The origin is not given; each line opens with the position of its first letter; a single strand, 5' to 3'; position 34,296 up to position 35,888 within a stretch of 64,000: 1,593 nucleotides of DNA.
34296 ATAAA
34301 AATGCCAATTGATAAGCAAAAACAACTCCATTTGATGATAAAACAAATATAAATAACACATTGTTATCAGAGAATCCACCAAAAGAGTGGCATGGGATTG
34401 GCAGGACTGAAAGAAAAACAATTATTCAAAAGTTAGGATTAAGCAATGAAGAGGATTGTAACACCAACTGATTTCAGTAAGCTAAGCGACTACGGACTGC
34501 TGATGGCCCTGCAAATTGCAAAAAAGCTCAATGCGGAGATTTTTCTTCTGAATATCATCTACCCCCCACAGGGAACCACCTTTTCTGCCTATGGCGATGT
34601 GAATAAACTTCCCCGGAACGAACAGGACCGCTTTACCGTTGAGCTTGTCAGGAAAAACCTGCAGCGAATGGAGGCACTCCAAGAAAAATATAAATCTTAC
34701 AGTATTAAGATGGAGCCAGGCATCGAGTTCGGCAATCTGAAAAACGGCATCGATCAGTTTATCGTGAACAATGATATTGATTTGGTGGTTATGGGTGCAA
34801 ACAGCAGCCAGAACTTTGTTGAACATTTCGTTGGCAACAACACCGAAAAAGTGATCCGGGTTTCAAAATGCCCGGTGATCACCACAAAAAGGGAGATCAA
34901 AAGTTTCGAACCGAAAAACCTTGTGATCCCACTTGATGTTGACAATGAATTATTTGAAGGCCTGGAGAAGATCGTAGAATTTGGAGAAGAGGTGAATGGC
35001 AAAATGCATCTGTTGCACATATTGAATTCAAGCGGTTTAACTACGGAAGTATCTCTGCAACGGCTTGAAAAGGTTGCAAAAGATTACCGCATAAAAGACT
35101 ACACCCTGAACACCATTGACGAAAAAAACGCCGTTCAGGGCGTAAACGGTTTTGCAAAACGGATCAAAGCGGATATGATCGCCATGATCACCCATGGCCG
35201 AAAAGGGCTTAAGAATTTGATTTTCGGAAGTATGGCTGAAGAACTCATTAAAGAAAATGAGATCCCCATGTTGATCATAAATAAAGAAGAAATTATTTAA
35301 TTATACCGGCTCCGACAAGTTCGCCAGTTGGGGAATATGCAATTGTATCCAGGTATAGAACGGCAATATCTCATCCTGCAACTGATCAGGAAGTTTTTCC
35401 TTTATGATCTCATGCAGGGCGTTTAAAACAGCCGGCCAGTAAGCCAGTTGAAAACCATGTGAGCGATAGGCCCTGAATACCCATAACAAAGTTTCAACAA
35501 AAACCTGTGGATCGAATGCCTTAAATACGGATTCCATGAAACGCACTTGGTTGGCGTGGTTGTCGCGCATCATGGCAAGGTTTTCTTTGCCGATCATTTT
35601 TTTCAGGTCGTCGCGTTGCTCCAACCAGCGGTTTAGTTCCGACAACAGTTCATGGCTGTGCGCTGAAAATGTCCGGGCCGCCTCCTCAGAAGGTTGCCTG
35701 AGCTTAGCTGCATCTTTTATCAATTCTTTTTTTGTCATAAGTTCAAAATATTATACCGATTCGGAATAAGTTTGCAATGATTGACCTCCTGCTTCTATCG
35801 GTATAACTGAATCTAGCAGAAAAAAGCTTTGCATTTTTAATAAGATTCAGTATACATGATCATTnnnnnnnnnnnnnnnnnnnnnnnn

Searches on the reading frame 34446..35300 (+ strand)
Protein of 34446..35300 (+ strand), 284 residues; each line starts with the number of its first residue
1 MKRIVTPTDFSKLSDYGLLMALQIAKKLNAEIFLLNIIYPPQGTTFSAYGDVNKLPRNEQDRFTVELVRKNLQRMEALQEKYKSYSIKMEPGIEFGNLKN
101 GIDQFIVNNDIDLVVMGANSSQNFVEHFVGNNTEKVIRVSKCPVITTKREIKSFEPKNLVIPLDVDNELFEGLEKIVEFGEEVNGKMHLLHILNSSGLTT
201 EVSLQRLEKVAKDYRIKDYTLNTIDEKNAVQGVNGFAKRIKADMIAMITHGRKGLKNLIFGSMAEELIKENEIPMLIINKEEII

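Call 60: search_protein_families(library=pfam, proteins=[window:34446-35300:+], max_evalue=0.001)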
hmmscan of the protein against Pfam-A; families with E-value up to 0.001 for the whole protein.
window:34446-35300:+ (284 aa): 1 family
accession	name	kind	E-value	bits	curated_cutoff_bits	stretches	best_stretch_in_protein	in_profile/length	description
PF00582.32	Usp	-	1.3e-31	110.4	24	2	1-146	1-139/141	Universal stress protein family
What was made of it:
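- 34446..35300 (+): Tandem universal stress protein, divergent from the kinase gene. PF00582, 110 bits, two stretches (call 60).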

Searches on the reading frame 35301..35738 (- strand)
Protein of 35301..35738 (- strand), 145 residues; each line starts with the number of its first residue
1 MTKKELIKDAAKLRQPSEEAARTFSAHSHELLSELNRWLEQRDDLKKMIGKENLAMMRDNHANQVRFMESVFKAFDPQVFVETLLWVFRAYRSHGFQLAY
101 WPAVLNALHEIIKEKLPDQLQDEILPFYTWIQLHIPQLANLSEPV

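Call 60: search_protein_families(library=pfam, proteins=[window:35301-35738:-], max_evalue=0.001)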
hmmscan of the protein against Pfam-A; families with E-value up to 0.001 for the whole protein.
window:35301-35738:- (145 aa): 1 family
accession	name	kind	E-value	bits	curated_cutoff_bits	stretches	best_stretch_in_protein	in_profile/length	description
PF00042.28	Globin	-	0.0001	23.2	22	0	22-84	32-91/117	Globin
